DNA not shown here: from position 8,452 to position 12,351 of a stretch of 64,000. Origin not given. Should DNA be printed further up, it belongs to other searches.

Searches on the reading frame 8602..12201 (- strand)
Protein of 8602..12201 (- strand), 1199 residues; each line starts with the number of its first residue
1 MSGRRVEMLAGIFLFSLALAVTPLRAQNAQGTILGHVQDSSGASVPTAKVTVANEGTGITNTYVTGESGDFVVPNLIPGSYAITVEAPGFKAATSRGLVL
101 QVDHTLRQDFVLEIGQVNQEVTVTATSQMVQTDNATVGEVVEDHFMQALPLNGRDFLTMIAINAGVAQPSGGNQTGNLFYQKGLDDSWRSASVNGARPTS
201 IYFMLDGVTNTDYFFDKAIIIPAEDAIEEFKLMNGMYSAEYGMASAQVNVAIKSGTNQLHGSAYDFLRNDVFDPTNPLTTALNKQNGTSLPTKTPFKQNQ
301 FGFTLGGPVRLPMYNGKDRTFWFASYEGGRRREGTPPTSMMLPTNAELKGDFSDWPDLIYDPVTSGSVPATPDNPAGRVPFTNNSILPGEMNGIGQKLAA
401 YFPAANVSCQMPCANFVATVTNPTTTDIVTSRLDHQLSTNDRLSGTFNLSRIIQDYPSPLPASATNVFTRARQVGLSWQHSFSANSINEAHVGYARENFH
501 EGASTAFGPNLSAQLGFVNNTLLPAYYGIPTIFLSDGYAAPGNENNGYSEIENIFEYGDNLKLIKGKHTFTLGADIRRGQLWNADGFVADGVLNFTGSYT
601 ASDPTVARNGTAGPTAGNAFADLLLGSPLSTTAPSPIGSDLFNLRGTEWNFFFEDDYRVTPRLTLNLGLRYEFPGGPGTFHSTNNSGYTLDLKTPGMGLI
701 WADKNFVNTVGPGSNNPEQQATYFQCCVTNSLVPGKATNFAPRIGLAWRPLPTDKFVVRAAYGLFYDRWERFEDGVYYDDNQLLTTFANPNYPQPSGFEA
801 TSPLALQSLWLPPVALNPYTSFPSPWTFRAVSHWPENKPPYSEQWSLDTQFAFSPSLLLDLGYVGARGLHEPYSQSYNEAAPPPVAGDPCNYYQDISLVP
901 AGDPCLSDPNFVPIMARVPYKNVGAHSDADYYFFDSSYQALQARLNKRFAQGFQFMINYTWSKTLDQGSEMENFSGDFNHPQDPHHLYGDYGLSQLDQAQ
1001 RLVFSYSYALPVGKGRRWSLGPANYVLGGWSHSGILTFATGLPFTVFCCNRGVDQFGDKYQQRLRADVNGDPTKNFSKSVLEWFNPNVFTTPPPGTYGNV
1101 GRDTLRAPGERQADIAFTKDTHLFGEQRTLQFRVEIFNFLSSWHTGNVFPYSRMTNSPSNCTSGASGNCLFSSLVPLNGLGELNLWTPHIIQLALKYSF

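Call 66: search_protein_families(library=pfam, proteins=[window:8602-12201:-], max_evalue=0.0001)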
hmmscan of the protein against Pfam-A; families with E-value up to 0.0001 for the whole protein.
window:8602-12201:- (1199 aa): 3 families
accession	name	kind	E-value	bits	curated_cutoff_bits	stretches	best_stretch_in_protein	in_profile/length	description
PF25183.1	OMP_b-brl_4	-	9.4e-193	643.3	30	1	252-1140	2-806/838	Outer membrane beta barrel domain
PF13620.12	CarboxypepD_reg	-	3.2e-19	69.5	32.3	1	32-113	1-82/82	Carboxypeptidase regulatory-like domain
PF00593.30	TonB_dep_Rec_b-barrel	-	1.2e-07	32.4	27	1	440-763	12-238/436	TonB dependent receptor-like, beta-barrel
